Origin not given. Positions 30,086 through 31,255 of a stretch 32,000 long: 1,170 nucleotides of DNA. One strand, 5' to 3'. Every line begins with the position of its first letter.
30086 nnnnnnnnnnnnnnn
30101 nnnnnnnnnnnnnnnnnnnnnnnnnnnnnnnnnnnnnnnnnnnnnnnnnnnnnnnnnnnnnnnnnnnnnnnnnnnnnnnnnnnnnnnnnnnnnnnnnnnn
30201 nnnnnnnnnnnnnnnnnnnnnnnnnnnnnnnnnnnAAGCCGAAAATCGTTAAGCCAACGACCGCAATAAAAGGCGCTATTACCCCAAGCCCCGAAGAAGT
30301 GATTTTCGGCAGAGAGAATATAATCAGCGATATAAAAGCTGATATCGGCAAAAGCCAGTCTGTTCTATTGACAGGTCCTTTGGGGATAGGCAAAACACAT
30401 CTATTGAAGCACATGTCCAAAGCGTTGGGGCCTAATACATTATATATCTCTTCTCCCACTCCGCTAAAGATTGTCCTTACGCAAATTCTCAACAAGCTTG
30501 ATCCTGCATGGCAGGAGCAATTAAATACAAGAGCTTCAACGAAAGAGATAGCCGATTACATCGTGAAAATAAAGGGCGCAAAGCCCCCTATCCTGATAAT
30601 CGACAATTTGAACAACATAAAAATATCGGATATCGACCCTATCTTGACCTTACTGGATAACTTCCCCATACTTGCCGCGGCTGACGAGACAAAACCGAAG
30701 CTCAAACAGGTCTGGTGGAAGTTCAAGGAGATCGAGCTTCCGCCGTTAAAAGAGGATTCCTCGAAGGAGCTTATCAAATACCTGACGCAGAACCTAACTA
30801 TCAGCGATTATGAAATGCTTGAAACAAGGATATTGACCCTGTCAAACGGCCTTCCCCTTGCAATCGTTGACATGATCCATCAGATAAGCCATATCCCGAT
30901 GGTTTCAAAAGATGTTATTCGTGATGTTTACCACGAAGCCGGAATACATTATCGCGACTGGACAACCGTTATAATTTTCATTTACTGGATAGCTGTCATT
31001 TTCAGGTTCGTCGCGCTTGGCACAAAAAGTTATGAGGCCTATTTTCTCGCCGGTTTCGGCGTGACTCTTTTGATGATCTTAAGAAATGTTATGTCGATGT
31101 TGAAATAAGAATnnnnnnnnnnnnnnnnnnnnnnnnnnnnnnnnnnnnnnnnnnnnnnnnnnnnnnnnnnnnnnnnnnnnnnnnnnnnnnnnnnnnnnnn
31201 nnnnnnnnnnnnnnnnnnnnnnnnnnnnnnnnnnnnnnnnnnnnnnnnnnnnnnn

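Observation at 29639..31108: Catalytically degenerate tyrosine-recombinase domain fused to a STAND NTPase and a membrane anchor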

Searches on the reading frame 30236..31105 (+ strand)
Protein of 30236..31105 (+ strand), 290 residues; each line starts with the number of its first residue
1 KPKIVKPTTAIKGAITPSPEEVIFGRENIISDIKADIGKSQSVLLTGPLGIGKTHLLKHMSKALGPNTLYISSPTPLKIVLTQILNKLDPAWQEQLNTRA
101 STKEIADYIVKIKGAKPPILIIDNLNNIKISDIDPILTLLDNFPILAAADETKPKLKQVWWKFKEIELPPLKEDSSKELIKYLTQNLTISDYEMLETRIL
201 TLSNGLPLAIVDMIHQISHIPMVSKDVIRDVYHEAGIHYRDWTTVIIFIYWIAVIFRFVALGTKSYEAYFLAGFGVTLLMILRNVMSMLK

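Call 46: search_protein_representatives(protein=window:30236-31105:+)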
Query: 290 residues. Proteins with E-value up to 0.001 (for the whole library): 362; up to 1e-10: 158; up to 1e-30: 32. The best 150 are listed.
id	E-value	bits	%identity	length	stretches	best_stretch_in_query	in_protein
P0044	3.1e-109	381.1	57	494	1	1-289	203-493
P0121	1.6e-87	309.8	51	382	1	13-283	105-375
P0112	5.8e-84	298.2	48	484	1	1-283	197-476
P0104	1.2e-83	297.2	48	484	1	2-287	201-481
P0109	2.9e-82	292.6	49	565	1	14-287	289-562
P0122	6.9e-77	275.0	44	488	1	20-285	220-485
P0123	2.7e-75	269.8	44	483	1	6-288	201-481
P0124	1.2e-74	267.6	47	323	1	17-282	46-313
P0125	2.4e-74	266.6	45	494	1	15-285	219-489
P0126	1.5e-71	257.4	45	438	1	2-284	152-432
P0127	1.7e-71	257.3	42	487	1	6-285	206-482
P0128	2.2e-71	256.9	68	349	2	183-286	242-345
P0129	4.6e-69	249.3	45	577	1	23-286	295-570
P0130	4.0e-68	246.2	42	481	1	18-283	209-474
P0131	4.3e-67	242.8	42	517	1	20-283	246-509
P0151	1.9e-28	116.1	33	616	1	17-284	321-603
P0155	6.2e-27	111.1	31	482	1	23-288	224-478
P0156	4.2e-26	108.4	30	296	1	22-274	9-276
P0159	1.4e-24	103.4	28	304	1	21-283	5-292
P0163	4.6e-23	98.4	30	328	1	23-283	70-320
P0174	1.0e-19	87.4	27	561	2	95-283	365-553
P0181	1.3e-18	83.8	26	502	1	21-288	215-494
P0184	3.1e-18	82.5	27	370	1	20-284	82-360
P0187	1.4e-17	80.4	30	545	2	95-282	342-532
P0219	5.2e-14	68.7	25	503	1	20-284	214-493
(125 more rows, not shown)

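Call 47: search_protein_families(library=pfam, proteins=[P0151, P0174, P0155, P0181, P0156, P0159, P0163, P0184, P0187, P0219], max_evalue=0.001)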
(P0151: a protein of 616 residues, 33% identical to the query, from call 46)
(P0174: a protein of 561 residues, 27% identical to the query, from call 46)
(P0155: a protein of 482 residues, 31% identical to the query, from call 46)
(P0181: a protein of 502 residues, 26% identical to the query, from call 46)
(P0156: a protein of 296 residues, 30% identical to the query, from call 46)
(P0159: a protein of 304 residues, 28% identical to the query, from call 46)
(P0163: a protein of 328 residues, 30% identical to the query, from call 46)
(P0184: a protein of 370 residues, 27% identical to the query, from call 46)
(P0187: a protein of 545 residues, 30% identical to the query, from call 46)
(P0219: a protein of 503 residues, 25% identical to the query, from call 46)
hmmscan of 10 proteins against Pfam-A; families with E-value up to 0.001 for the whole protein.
P0151 (616 aa): 2 families
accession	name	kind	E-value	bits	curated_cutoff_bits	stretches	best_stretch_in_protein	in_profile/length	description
PF13191.12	AAA_16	-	3.9e-09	37.6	32.6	1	327-461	2-158/167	AAA ATPase domain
PF13401.12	AAA_22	-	3.6e-06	27.7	27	1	343-458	4-107/130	AAA domain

P0174 (561 aa): 2 families
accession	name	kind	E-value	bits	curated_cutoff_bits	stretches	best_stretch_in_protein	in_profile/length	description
PF00589.27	Phage_integrase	-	4.9e-40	137.5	27.1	1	18-175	7-170/172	Phage integrase family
PF13191.12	AAA_16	-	2.9e-06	28.3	32.6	1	221-411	3-157/167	AAA ATPase domain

P0155 (482 aa): 1 family
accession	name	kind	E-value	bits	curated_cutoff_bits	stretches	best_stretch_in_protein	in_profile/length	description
PF00589.27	Phage_integrase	-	1.4e-22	80.7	27.1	1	20-169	13-169/172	Phage integrase family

P0181 (502 aa): 4 families
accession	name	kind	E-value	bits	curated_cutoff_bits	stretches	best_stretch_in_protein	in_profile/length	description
PF00589.27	Phage_integrase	-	5.8e-29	101.5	27.1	1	6-175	2-167/172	Phage integrase family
PF01637.24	ATPase_2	-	6.4e-06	26.6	33.2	1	220-417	4-223/225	ATPase domain predominantly from Archaea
PF13401.12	AAA_22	-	0.00039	21.2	27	0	237-347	8-106/130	AAA domain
PF03193.22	RsgA_GTPase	-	0.00076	19.8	30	0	202-265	75-138/174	RsgA GTPase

P0156 (296 aa): 3 families
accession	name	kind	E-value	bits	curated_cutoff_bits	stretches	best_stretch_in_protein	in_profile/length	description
PF13191.12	AAA_16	-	1.3e-08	36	32.6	1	10-144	2-158/167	AAA ATPase domain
PF20703.3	nSTAND1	-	3.1e-06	27.5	27.1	1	11-140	17-137/379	Novel STAND NTPase 1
PF13401.12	AAA_22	-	7.7e-06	26.7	27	1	28-135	6-101/130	AAA domain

P0159 (304 aa): 2 families
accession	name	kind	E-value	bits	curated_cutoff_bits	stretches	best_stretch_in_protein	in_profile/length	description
PF13191.12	AAA_16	-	1.1e-06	29.7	32.6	1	7-141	2-150/167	AAA ATPase domain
PF20703.3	nSTAND1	-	0.00079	19.6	27.1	0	5-42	14-51/379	Novel STAND NTPase 1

P0163 (328 aa): 5 families
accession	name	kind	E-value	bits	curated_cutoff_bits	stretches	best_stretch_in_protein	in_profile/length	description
PF13191.12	AAA_16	-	7.8e-06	26.9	32.6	1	69-143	1-82/167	AAA ATPase domain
PF00005.33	ABC_tran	-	1.4e-05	26.1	25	1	78-242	2-112/137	ABC transporter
PF00004.35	AAA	-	0.00068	20.5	21.2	0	90-166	1-72/131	ATPase family associated with various cellular activities (AAA)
PF13173.12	AAA_14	-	0.0007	20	27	0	89-163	4-74/129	AAA domain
PF25199.1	nSTAND_NTPase5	-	0.00088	19.6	34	0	82-171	36-116/145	Novel STAND NTPase 5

P0184 (370 aa): 4 families
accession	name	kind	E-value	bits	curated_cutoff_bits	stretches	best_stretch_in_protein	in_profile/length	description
PF00589.27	Phage_integrase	-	0.00011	22.4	27.1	1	1-40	131-170/172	Phage integrase family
PF13401.12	AAA_22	-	0.00034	21.4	27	0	105-217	8-109/130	AAA domain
PF13191.12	AAA_16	-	0.00049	21.1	32.6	0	85-214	2-154/167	AAA ATPase domain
PF00005.33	ABC_tran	-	0.00055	21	25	0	93-125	2-34/137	ABC transporter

P0187 (545 aa): 2 families
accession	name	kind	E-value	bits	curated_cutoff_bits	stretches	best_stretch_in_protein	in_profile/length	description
PF00589.27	Phage_integrase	-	1.1e-28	100.6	27.1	1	26-183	17-171/172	Phage integrase family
PF13191.12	AAA_16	-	3.2e-06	28.2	32.6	1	224-386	3-155/167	AAA ATPase domain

P0219 (503 aa): 4 families
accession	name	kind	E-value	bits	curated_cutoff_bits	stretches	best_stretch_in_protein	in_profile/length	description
PF00589.27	Phage_integrase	-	3.5e-33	115.3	27.1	1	11-171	7-168/172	Phage integrase family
PF00931.28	NB-ARC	-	5e-05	23.1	23.5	1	239-422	23-201/248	NB-ARC domain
PF13401.12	AAA_22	-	0.00015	22.5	27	1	237-350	8-109/130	AAA domain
PF03193.22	RsgA_GTPase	-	0.00059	20.1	30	0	221-262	94-135/174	RsgA GTPase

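Call 50: find_encoding_contigs(protein=P0219, flank=8000, max_places=3)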
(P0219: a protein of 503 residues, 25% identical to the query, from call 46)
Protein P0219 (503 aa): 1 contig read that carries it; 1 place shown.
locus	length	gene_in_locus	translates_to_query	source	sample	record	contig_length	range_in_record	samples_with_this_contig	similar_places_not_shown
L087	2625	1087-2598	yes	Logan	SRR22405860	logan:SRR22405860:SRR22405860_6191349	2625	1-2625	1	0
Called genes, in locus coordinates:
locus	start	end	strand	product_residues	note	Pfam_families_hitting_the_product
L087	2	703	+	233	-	?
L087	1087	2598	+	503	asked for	PF00589:Phage_integrase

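Call 51: find_encoding_contigs(protein=P0174, flank=8000, max_places=3)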
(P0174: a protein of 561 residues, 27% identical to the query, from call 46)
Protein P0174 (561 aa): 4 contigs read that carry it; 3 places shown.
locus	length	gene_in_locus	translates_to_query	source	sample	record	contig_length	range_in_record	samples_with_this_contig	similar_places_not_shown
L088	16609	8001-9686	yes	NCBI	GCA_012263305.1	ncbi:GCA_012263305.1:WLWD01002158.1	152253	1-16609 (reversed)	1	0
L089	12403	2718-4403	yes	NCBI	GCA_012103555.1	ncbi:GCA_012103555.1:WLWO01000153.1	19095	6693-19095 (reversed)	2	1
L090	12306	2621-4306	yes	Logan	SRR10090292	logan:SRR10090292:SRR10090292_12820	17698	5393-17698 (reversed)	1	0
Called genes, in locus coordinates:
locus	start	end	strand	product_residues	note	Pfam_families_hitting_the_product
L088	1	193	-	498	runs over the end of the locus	-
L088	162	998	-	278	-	PF00142:Fer4_NifH (faint), PF01656:CbiA, PF02374:ArsA_ATPase, PF06564:CBP_BcsQ (weak), PF09140:MipZ (weak), PF10609:ParA (faint), PF13614:AAA_31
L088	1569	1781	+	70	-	-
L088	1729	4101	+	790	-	PF07494:Reg_prop (faint)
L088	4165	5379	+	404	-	PF00872:Transposase_mut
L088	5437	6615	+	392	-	PF00158:Sigma54_activat, PF01078:Mg_chelatase (faint), PF14532:Sigma54_activ_2, PF07728:AAA_5, PF25601:AAA_lid_14, PF02954:HTH_8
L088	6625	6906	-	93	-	PF13744:HTH_37, PF13560:HTH_31 (weak), PF13443:HTH_26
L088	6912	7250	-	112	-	PF05973:Gp49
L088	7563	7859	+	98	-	PF13466:STAS_2 (weak)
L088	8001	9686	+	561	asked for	PF00589:Phage_integrase, PF13191:AAA_16 (weak)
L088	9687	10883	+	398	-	PF04307:YdjM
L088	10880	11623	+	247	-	PF25954:Beta-barrel_RND_2 (weak)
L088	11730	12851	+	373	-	PF11638:DnaA_N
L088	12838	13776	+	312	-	PF03372:Exo_endo_phos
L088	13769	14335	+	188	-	-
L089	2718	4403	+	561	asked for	PF00589:Phage_integrase, PF13191:AAA_16 (weak)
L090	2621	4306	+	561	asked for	PF00589:Phage_integrase, PF13191:AAA_16 (weak)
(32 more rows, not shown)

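Call 59: find_homologous_proteins(query=P0219, max_evalue=1e-10)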
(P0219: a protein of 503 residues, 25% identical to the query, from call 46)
Query P0219 (503 aa): 2101 proteins with E <= 1e-10 among 8000 candidates; the best 120 are listed.
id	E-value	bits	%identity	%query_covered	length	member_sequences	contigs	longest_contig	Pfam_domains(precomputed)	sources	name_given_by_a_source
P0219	0.0e+0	1139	100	100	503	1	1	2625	PF00589.28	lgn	-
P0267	5.1e-245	832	72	100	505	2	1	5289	PF00589.28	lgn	-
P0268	1.3e-218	745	64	100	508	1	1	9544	PF00589.28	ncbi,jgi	jgi:hypothetical protein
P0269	2.0e-218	744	64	100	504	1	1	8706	PF00589.28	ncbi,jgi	jgi:hypothetical protein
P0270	4.6e-218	743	63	100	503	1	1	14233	PF13401.13,PF00589.28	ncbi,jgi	jgi:DNA replication protein DnaC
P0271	5.0e-211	720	62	100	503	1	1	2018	PF00589.28,PF13191.13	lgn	-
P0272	5.1e-209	713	62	100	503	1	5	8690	PF00589.28,PF13191.13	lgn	-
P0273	7.0e-205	700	61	100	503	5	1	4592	PF00589.28,PF13191.13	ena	-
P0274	1.5e-204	698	63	100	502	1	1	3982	PF00589.28,PF00931.29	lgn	-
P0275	1.5e-202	692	60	100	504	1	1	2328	PF00589.28,PF00931.29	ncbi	-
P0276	3.8e-201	687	60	100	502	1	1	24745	PF13401.13,PF00589.28,PF13191.13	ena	-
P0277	1.5e-200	685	59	100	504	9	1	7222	PF00589.28,PF13191.13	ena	-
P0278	1.7e-199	682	58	100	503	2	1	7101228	PF13401.13,PF00589.28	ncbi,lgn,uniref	ncbi:tyrosine-type recombinase/integrase [Dyadobacter sp. 32]|uniref:tyrosine-type recombinase/integ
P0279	1.7e-198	679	59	100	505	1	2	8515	PF13401.13,PF00589.28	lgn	-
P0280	2.5e-198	678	61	99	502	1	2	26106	PF13401.13,PF00589.28,PF13191.13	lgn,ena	-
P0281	2.9e-198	678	60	100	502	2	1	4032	PF00589.28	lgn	-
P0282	4.1e-198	677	59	100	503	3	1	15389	PF01637.25,PF00589.28,PF13337.13,PF13191.13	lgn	-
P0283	4.4e-198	677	57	100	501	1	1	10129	PF13401.13,PF00589.28,PF13191.13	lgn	-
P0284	1.8e-197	675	58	100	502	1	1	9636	PF00589.28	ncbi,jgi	jgi:DNA replication protein DnaC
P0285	1.9e-197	675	58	100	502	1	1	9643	PF00589.28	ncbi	-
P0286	3.1e-197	674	60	100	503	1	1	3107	PF00589.28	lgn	-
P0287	1.0e-196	673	58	100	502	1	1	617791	PF00589.28,PF13191.13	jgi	-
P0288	1.2e-196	672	58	100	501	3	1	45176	PF13401.13,PF00589.28,PF13191.13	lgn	-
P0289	6.2e-196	670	57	100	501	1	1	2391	PF13401.13,PF00589.28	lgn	-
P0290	2.1e-195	668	60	99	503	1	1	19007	PF00589.28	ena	-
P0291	1.5e-194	666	59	100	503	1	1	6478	PF00589.28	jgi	-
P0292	3.7e-194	664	60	100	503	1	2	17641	PF00589.28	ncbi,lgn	ncbi:MAG: tyrosine-type recombinase/integrase [Bacteroidota bacterium]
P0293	9.3e-194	663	59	100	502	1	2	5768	PF00589.28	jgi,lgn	jgi:hypothetical protein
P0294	6.1e-192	657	59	100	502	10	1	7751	PF00589.28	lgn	-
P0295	9.3e-192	656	58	100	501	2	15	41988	PF13401.13,PF00589.28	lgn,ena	-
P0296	1.0e-191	656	57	100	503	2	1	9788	PF13401.13,PF00589.28,PF13191.13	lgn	-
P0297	1.9e-191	655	57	100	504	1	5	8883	PF13401.13,PF00589.28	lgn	-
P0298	1.4e-189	649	58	99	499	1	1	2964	PF13401.13,PF01637.25,PF00589.28,PF13191.13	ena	-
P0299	2.1e-189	649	56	100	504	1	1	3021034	PF00589.28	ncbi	-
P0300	5.2e-189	647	56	100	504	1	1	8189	PF00589.28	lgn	-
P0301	5.2e-189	647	58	100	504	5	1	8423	PF00589.28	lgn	-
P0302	1.2e-188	646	55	100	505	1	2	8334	PF13401.13,PF01637.25,PF00589.28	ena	-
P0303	5.2e-188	644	57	100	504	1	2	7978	PF00589.28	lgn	-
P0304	5.8e-188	644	56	100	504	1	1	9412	PF13401.13,PF00589.28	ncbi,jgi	jgi:GTP-binding protein EngB required for normal cell division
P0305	1.0e-187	643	59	100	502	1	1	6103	PF00589.28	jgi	jgi:integrase/recombinase XerD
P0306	7.7e-187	640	55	100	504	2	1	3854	PF13401.13,PF00589.28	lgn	-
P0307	1.7e-186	639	54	100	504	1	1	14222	PF00589.28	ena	-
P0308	3.1e-186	638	55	100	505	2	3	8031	PF13401.13,PF01637.25,PF00589.28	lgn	-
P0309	3.3e-186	638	55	100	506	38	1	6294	PF24883.3,PF13401.13,PF01637.25,PF00589.28,PF00931.29,PF13191.13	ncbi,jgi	jgi:integrase/recombinase XerD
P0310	4.0e-186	638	55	100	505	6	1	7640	PF13401.13,PF01637.25,PF00589.28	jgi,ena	jgi:hypothetical protein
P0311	2.4e-184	632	55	100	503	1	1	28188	PF00589.28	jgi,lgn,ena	-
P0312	3.3e-184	631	56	100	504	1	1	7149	PF00589.28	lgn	-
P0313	4.4e-184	631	55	100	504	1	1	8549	PF00589.28,PF13191.13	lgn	-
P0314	3.4e-183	628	54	100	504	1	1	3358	PF00589.28,PF13191.13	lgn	-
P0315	5.6e-182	624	56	100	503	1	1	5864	PF00589.28,PF13191.13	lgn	-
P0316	2.2e-181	622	54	100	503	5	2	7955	PF00589.28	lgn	-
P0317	7.8e-181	620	53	100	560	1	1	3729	PF00589.28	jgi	jgi:integrase/recombinase XerD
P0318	1.8e-179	616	54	100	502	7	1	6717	PF01637.25,PF00589.28,PF13191.13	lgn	-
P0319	3.1e-176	605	54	100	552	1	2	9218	PF00589.28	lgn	-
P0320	8.1e-176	604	54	100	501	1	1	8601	PF00589.28,PF13191.13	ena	-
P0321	1.0e-175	603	53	99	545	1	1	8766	PF00589.28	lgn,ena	-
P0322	2.0e-175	602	55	99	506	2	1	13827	PF01637.25,PF00589.28,PF13191.13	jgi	jgi:hypothetical protein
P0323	6.0e-175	601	52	100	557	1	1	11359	PF00589.28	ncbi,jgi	jgi:site-specific recombinase XerD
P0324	9.3e-174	597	55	100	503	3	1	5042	PF00589.28,PF13191.13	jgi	jgi:hypothetical protein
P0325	1.6e-173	596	55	100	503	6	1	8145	PF00589.28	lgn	-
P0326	1.0e-172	594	52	100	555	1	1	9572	PF00589.28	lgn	-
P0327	2.5e-172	592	52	100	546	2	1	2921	PF00589.28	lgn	-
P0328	4.1e-172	592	54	100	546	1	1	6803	PF00589.28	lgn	-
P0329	4.2e-172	592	52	100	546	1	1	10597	PF00589.28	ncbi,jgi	jgi:site-specific recombinase XerD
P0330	7.6e-172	591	51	100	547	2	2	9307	PF00589.28,PF13191.13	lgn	-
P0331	1.4e-171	590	56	92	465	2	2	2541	PF00589.28,PF13191.13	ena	-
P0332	2.1e-171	589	53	99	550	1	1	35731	PF00589.28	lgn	-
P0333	2.8e-171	589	51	100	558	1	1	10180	PF00589.28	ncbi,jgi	jgi:site-specific recombinase XerD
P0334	5.0e-171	588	53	100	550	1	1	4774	PF00589.28,PF13191.13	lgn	-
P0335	6.6e-171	588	52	100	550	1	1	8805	PF00589.28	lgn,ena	-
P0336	1.2e-170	587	53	100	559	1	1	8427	PF00589.28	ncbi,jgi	jgi:site-specific recombinase XerC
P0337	6.3e-170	584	51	99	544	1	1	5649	PF00589.28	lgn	-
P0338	7.5e-170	584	53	99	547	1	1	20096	PF00589.28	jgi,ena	-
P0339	1.6e-169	583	51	100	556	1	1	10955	PF00589.28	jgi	jgi:integrase/recombinase XerD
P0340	1.9e-169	583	55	100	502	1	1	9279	PF00589.28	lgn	-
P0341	2.6e-169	582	51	99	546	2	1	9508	PF00589.28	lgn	-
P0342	2.9e-169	582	51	100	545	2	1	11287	PF00589.28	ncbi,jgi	jgi:site-specific recombinase XerD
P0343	3.5e-169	582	52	100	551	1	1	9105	PF00589.28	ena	-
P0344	2.9e-168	579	51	100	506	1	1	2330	PF13401.13,PF00589.28,PF13191.13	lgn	-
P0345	3.3e-168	579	50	100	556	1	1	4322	PF13401.13,PF00589.28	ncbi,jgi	jgi:site-specific recombinase XerD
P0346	3.4e-168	579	53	99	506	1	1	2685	PF01637.25,PF00589.28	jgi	jgi:integrase/recombinase XerD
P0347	4.5e-168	578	52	100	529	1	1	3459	PF00589.28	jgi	jgi:integrase/recombinase XerD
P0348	6.3e-168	578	50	100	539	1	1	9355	PF00589.28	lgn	-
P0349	1.1e-167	577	52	100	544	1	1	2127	PF00589.28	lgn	-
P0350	1.5e-167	576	54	100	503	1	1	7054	PF13401.13,PF00589.28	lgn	-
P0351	2.2e-167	576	53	100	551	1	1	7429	PF00589.28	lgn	-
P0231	3.0e-167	575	52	100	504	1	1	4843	PF13401.13,PF00589.28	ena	-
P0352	6.8e-167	574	51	100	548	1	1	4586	PF00589.28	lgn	-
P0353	8.0e-167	574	54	100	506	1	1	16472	PF00589.28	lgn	-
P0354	9.7e-167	574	53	100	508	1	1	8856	PF13401.13,PF00589.28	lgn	-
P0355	1.4e-166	573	50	99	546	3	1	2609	PF00589.28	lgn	-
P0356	1.8e-166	573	53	99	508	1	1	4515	PF00589.28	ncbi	-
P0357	2.2e-166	573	52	100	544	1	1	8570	PF00589.28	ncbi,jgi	jgi:site-specific recombinase XerD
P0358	2.2e-166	573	50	100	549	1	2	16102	PF00589.28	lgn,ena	-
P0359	2.6e-166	572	49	100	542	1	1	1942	PF00589.28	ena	-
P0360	9.6e-166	571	52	100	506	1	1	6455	PF00589.28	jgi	-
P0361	1.0e-165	570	53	100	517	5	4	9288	PF00589.28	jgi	jgi:integrase/recombinase XerD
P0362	2.5e-165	569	52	99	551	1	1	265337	PF00589.28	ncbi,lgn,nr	ncbi:MAG: tyrosine-type recombinase/integrase [Bacteroidota bacterium]|nr:tyrosine-type recombinase/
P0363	3.1e-165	569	54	99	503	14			PF00589.28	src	-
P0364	5.0e-165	568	52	100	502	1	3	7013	PF00589.28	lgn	-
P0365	5.3e-165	568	51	99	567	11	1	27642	PF01637.25,PF00589.28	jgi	jgi:integrase/recombinase XerD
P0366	1.4e-164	567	54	99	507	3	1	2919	PF00589.28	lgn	-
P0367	1.9e-164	566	53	100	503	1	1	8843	PF13401.13,PF01637.25,PF00589.28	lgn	-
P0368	4.1e-164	565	52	98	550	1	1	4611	PF13401.13,PF00589.28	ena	-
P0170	5.0e-164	565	52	99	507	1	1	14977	PF13401.13,PF20703.4,PF07728.21,PF00589.28,PF13191.13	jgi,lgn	-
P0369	1.0e-163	564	52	99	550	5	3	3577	PF00589.28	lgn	-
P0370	1.2e-163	564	52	100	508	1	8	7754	PF00589.28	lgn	-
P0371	1.1e-162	560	50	100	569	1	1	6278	PF00589.28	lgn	-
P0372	1.3e-162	560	52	99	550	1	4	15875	PF00589.28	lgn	-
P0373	2.9e-162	559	49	100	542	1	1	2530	PF00589.28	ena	-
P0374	5.0e-162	558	52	99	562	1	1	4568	PF00589.28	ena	-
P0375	5.9e-162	558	51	100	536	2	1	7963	PF00589.28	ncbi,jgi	jgi:site-specific recombinase XerD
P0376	1.1e-161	557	51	99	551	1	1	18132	PF00589.28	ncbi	ncbi:MAG: tyrosine-type recombinase/integrase [Ginsengibacter sp.]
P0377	1.1e-161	557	51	99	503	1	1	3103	PF00589.28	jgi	-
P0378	1.3e-161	557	52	100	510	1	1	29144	PF00589.28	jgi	-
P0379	1.5e-161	557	51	100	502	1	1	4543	PF00589.28,PF00931.29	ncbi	-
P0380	2.5e-161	556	51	100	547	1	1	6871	PF00589.28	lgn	-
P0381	4.6e-161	555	49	99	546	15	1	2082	PF00589.28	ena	-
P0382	7.9e-161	554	51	100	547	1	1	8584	PF00589.28,PF13191.13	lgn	-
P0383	8.1e-161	554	50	100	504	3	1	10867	PF00589.28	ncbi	-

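Call 60: find_encoding_contigs(protein=P0268, flank=10000, max_places=2)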
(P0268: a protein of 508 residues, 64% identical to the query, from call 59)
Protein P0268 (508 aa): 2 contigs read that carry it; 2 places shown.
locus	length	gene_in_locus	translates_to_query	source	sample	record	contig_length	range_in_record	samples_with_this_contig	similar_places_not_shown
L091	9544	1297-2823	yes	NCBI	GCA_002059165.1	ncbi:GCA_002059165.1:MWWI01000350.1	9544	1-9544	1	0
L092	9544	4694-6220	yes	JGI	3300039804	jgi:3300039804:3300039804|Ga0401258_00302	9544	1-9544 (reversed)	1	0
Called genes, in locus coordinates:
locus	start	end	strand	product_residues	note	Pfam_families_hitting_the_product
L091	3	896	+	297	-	?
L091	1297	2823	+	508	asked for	PF00589:Phage_integrase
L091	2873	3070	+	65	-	-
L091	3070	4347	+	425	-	PF04307:YdjM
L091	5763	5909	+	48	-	-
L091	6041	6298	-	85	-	-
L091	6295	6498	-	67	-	-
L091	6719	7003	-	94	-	-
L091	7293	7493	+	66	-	-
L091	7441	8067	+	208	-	-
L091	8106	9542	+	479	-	?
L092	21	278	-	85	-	-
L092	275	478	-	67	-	-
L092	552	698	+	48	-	-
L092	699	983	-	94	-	-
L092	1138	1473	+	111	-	-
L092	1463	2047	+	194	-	-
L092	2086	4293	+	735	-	PF05272:VapE-like_dom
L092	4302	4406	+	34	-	-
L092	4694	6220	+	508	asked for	PF00589:Phage_integrase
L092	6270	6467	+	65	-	-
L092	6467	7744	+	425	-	PF04307:YdjM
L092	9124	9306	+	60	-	-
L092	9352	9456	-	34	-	-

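Call 61: find_encoding_contigs(protein=P0278, flank=10000, max_places=2)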
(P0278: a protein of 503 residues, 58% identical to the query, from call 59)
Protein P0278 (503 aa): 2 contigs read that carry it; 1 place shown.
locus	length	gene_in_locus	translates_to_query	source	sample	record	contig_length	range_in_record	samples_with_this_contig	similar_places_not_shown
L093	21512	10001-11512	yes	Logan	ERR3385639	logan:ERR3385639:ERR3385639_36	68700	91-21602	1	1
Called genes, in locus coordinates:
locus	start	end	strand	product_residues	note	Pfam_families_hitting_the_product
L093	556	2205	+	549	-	PF18962:Por_Secre_tail (weak)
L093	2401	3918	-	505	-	PF00884:Sulfatase, PF02995:DUF229 (weak), PF16347:SGSH_C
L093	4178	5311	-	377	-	PF13859:BNR_3, PF13088:BNR_2, PF02012:BNR (faint), PF15902:Sortilin-Vps10 (faint)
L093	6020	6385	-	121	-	-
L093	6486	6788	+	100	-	-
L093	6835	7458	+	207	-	-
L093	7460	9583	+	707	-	PF01807:Zn_ribbon_DnaG (faint), PF05272:VapE-like_dom, PF19263:DUF5906 (weak)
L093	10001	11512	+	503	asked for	PF00589:Phage_integrase, PF13401:AAA_22 (weak)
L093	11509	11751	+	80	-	-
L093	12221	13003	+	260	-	-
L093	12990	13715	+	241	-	PF02086:MethyltransfD12 (weak)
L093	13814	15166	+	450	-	PF04307:YdjM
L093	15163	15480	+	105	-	-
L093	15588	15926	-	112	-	-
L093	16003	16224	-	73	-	PF09954:DUF2188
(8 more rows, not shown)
